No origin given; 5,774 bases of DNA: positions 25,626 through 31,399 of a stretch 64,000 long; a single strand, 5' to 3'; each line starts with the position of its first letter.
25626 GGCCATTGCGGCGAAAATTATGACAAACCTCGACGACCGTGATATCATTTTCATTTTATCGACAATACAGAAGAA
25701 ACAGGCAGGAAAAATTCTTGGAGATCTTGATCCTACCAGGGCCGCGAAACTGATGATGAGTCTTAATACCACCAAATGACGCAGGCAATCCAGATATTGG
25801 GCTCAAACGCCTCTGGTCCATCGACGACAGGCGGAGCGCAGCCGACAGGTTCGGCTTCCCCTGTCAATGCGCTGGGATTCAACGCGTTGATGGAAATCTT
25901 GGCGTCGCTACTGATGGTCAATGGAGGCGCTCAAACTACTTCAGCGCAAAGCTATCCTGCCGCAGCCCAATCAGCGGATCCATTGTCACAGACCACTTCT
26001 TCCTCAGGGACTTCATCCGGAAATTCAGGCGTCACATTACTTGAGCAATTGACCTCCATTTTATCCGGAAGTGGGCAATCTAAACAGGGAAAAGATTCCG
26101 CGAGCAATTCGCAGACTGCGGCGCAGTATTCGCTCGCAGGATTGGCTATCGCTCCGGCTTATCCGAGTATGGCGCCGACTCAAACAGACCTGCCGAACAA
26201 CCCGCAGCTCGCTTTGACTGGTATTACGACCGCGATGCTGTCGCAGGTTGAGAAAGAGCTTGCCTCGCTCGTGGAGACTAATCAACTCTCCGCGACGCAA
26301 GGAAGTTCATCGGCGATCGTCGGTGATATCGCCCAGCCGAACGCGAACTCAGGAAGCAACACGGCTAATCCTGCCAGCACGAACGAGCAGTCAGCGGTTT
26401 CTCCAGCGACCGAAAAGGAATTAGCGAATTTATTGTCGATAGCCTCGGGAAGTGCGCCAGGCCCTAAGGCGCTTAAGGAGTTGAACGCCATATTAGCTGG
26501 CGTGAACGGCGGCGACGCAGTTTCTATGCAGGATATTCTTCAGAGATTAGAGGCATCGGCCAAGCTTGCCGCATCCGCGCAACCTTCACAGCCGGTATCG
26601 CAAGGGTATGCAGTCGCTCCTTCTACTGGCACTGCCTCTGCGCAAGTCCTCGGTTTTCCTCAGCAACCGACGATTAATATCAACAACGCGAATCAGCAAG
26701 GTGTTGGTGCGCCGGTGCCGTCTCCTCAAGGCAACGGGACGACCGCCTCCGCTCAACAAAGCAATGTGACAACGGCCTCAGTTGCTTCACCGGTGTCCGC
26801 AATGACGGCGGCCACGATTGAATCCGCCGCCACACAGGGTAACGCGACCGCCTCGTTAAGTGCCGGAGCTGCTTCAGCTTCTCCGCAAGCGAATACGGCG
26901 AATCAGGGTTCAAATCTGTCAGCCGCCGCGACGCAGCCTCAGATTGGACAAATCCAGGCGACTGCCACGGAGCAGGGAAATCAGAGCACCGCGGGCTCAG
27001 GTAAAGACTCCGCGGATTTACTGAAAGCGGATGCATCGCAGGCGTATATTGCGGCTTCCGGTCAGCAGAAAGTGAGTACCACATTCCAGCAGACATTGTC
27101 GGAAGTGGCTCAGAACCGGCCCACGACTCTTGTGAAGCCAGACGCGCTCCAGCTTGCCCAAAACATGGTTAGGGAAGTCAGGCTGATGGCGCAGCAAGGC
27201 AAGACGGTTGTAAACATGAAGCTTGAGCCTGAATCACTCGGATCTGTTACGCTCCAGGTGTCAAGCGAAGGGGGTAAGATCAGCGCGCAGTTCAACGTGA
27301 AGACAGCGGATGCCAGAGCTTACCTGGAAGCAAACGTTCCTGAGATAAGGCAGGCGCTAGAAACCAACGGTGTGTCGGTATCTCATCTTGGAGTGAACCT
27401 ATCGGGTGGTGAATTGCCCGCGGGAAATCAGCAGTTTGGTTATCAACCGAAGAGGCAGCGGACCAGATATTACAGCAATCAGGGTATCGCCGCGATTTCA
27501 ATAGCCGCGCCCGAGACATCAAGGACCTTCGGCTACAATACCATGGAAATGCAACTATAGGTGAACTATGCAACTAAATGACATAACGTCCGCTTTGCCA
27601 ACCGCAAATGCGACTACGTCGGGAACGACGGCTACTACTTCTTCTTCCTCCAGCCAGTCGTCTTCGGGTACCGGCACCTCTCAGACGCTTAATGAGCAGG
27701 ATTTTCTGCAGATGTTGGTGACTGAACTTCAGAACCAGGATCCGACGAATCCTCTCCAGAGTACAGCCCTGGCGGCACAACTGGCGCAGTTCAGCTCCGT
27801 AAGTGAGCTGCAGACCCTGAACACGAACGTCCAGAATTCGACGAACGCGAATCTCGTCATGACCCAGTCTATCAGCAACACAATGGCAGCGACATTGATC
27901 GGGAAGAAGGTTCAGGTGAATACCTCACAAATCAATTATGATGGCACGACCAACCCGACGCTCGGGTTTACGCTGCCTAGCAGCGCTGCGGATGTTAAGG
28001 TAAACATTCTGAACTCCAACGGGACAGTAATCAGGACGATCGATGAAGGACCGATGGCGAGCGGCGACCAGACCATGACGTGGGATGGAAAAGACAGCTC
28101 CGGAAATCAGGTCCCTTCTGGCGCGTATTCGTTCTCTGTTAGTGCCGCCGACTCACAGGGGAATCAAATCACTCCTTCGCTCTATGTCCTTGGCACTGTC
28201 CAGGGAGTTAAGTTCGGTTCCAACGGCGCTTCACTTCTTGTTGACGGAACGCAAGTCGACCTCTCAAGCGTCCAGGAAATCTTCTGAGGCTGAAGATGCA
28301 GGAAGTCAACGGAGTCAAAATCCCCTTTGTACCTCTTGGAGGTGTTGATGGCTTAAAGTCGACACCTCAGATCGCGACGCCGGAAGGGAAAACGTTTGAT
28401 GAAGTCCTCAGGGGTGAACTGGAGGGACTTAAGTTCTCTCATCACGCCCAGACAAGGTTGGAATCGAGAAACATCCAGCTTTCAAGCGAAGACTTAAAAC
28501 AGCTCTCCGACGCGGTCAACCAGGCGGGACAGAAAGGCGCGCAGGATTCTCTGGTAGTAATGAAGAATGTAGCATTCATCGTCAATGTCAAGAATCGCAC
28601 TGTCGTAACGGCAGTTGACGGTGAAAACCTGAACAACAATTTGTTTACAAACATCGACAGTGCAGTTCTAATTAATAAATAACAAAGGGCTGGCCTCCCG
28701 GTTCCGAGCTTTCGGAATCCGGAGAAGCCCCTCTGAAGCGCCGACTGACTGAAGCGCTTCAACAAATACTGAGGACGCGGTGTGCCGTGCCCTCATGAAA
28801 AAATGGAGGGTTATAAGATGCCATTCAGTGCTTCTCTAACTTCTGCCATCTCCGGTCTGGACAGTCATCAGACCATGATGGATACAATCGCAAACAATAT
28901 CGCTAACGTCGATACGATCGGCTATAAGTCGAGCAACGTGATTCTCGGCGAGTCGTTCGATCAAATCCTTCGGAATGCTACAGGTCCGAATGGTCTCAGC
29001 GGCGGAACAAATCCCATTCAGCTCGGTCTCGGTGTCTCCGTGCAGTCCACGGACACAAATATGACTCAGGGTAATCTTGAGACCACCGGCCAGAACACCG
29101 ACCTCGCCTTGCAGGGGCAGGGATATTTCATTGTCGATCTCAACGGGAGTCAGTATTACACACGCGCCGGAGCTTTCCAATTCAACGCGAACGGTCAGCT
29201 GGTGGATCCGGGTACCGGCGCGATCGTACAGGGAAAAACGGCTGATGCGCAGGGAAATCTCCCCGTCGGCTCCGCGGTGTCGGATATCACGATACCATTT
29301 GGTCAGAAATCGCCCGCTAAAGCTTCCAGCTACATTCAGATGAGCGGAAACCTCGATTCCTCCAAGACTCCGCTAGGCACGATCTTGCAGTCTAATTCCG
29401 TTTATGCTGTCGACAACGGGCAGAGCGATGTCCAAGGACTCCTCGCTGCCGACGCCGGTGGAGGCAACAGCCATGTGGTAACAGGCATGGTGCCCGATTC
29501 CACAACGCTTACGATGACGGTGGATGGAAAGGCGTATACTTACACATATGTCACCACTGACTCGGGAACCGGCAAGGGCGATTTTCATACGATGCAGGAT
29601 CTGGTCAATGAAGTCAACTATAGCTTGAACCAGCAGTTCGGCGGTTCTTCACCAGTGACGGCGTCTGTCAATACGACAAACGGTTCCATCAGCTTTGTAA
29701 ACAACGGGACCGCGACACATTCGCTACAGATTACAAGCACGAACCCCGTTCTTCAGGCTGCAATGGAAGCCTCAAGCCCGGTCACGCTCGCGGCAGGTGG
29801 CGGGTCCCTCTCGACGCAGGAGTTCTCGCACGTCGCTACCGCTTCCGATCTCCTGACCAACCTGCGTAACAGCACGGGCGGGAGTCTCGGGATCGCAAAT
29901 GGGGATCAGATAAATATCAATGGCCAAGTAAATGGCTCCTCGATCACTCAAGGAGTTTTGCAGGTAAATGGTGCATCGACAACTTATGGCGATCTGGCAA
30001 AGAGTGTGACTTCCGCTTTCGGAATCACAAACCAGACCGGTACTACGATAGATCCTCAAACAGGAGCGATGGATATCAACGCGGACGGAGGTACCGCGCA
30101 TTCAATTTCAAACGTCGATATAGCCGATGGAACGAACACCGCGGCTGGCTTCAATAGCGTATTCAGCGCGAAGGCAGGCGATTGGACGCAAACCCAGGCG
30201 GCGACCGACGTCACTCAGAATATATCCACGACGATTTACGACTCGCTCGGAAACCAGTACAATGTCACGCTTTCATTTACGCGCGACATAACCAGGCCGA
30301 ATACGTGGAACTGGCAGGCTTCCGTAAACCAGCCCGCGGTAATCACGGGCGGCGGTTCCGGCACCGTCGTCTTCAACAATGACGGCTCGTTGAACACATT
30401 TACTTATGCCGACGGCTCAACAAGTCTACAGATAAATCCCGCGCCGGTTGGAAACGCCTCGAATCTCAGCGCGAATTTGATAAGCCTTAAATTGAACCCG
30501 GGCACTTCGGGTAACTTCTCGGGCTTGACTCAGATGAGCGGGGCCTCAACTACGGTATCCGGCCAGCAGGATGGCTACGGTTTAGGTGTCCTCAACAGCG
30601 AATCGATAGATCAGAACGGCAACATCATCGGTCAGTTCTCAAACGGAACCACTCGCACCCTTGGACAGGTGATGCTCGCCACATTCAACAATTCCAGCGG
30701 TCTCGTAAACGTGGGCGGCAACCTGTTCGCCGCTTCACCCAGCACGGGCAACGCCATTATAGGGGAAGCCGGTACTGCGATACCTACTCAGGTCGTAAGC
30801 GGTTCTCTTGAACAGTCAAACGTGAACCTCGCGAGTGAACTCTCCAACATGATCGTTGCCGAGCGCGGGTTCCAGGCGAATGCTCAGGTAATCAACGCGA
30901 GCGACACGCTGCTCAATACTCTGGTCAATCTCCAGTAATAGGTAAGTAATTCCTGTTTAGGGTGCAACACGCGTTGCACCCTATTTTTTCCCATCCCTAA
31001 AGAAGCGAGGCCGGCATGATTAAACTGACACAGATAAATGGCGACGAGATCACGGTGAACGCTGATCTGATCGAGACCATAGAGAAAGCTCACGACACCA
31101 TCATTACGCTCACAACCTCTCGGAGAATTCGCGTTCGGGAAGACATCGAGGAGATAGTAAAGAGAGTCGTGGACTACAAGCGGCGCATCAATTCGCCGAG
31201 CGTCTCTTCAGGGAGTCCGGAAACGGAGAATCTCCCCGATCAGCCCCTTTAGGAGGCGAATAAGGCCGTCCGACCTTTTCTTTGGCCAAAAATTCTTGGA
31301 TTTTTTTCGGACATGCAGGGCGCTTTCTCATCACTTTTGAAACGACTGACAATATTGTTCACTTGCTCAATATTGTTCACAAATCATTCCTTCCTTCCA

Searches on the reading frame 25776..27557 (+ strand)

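Call 66: search_protein_families(library=pfam, proteins=[window:25776-27557:+], max_evalue=0.05)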
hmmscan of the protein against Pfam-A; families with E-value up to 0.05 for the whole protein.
window:25776-27557:+ (594 aa): 2 families
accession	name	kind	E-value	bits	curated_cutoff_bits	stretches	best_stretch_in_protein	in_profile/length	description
PF02120.21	Flg_hook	-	2.8e-17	62.7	29.8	1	467-545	3-81/85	Flagellar hook-length control protein FliK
PF09483.15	HpaP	-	0.018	15.6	23.8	1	472-534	19-81/90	Type III secretion protein (HpaP)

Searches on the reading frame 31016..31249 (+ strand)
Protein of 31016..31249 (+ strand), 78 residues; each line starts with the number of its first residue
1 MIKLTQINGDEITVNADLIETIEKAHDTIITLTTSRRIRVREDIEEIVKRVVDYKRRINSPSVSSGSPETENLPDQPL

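Call 66: search_protein_families(library=pfam, proteins=[window:31016-31249:+], max_evalue=0.05)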
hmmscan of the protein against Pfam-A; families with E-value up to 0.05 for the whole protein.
window:31016-31249:+ (78 aa): 2 families
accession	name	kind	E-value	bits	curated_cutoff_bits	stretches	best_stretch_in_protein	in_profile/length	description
PF06289.16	FlbD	-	3.2e-21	75.1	24.7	1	1-58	1-58/59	Flagellar and Swarming motility proteins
PF17150.9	CHASE6_C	-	0.045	14.8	27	0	15-54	33-70/80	C-terminal domain of two-partite extracellular sensor domain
